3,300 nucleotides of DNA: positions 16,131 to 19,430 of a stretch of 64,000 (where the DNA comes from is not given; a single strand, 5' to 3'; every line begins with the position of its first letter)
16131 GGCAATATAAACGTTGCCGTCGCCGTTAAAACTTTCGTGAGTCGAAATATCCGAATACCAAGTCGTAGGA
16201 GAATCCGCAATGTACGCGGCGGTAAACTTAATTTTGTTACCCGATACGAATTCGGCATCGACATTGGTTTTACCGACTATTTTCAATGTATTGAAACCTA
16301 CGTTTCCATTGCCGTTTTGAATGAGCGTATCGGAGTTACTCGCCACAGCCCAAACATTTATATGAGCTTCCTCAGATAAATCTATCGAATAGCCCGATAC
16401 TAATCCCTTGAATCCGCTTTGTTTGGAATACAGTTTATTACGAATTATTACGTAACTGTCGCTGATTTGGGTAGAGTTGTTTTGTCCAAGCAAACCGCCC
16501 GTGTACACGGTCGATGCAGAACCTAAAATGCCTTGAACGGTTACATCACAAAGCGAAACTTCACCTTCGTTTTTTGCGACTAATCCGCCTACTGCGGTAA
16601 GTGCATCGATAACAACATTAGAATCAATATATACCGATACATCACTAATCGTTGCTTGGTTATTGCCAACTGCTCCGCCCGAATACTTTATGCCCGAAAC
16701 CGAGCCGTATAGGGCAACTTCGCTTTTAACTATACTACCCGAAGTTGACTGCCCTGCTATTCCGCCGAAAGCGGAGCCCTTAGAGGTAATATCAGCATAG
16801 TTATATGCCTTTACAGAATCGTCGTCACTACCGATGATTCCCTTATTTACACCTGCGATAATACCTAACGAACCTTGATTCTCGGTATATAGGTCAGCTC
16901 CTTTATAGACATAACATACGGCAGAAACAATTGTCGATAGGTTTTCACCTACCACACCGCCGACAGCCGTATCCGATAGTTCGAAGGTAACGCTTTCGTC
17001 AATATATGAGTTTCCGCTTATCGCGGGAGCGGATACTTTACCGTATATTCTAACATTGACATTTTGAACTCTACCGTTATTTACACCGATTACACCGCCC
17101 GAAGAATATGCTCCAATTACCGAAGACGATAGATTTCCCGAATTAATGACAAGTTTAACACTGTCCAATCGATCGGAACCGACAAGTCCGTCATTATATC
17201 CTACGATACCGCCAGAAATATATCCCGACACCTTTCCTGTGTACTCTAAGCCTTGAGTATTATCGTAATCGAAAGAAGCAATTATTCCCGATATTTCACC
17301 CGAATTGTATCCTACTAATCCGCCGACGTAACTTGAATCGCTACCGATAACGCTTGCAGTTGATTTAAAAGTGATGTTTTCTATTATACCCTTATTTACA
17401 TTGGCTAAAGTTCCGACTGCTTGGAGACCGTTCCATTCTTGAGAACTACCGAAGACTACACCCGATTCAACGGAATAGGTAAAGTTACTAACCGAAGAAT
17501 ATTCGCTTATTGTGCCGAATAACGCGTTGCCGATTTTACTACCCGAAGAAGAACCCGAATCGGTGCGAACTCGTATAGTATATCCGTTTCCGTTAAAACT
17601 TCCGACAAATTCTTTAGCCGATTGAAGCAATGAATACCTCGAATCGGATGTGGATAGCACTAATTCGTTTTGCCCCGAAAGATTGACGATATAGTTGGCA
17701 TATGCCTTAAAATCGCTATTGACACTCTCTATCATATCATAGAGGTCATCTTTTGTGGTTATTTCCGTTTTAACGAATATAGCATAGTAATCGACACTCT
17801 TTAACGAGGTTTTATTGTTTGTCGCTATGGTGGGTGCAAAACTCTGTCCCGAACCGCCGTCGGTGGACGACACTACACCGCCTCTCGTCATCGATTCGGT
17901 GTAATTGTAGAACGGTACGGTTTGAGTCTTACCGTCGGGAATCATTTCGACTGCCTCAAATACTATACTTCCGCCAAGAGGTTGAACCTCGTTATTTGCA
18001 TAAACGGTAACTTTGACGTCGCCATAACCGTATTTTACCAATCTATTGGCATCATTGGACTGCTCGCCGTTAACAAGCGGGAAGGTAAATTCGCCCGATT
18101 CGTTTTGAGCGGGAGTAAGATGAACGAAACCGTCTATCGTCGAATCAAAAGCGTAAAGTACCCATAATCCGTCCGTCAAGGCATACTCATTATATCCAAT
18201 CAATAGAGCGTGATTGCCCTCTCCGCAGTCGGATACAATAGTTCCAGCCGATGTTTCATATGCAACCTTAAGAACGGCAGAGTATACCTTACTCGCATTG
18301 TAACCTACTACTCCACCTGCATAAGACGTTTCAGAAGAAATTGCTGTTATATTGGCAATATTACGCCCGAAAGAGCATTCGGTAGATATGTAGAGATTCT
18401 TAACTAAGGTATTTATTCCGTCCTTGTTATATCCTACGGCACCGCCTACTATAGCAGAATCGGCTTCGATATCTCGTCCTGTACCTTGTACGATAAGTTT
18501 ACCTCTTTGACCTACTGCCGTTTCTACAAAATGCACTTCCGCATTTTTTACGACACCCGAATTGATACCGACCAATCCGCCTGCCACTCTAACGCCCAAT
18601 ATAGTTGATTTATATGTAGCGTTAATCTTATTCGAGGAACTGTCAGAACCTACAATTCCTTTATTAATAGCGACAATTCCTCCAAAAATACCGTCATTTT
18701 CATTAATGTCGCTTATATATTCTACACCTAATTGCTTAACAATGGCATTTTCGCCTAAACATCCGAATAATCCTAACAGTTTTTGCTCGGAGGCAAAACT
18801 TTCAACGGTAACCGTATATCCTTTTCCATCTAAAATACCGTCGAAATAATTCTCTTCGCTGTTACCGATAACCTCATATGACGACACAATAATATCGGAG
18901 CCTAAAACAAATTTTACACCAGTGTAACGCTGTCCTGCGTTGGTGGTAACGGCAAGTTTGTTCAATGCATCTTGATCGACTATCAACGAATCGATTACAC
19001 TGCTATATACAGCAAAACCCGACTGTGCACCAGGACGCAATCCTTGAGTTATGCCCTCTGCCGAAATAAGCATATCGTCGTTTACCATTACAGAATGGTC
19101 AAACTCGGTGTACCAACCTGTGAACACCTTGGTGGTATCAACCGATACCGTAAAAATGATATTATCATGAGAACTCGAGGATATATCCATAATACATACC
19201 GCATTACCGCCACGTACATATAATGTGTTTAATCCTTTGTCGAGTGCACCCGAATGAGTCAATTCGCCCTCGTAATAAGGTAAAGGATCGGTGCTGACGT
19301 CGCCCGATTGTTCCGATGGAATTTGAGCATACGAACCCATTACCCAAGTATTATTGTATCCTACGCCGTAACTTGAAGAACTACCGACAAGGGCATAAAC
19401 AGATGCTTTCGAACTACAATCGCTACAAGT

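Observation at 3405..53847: Two adjacent giant ORFs (about 10.45k and 6.29k codons) occupy about 79% of the window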

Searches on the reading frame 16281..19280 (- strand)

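Call 11: search_protein_families(library=pfam, proteins=[window:16281-19280:-], max_evalue=0.01)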
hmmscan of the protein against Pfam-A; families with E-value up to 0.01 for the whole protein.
window:16281-19280:- (1000 aa): 1 family
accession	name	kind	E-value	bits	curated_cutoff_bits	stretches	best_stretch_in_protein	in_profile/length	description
PF07581.17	Glug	-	0.00021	21.9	20.5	0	649-666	2-21/28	The GLUG motif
